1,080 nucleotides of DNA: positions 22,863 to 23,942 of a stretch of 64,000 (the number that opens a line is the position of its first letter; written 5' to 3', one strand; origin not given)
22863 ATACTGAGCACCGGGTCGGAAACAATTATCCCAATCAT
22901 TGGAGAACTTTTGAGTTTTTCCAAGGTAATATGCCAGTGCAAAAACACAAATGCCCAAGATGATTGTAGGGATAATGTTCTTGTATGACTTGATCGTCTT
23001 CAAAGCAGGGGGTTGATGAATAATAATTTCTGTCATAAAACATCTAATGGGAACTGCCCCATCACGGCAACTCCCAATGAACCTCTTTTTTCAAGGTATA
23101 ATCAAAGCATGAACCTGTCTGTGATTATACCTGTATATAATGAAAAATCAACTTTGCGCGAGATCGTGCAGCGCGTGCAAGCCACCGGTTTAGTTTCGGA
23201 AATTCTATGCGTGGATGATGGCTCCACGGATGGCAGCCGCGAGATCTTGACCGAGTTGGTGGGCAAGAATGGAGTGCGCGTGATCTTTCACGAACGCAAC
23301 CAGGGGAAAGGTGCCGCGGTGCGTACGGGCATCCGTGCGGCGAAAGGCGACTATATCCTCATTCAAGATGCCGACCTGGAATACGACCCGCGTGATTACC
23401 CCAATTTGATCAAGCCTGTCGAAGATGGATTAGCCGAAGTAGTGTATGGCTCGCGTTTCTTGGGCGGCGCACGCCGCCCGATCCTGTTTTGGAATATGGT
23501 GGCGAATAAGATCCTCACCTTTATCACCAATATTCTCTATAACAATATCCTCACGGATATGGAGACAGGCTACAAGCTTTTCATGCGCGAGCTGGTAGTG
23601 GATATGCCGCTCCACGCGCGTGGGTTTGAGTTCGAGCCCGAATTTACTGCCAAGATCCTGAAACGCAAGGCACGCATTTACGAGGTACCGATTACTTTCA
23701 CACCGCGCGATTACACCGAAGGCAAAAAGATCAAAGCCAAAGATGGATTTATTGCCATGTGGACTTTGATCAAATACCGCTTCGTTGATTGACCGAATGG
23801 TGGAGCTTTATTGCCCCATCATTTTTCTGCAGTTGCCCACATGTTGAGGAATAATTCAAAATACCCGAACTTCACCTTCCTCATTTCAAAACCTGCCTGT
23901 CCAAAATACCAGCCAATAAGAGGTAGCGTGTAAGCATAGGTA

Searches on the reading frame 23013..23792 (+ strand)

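Call 22: search_protein_families(library=pfam, proteins=[window:23013-23792:+], max_evalue=0.001)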
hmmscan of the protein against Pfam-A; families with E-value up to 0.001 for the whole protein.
window:23013-23792:+ (259 aa): 4 families
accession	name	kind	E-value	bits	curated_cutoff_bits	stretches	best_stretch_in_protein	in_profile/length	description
PF00535.33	Glycos_transf_2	-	8.3e-38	130.4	23.3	1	36-195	1-164/168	Glycosyl transferase family 2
PF13641.12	Glyco_tranf_2_3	-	9.4e-08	32.8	27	1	35-121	3-96/230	Glycosyltransferase like family 2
PF10111.15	Glyco_tranf_2_2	-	9e-06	25.8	27.3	1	36-122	1-92/276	Glycosyltransferase like family 2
PF13704.12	Glyco_tranf_2_4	-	7e-05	23.7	27.5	1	43-121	2-81/98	Glycosyl transferase family 2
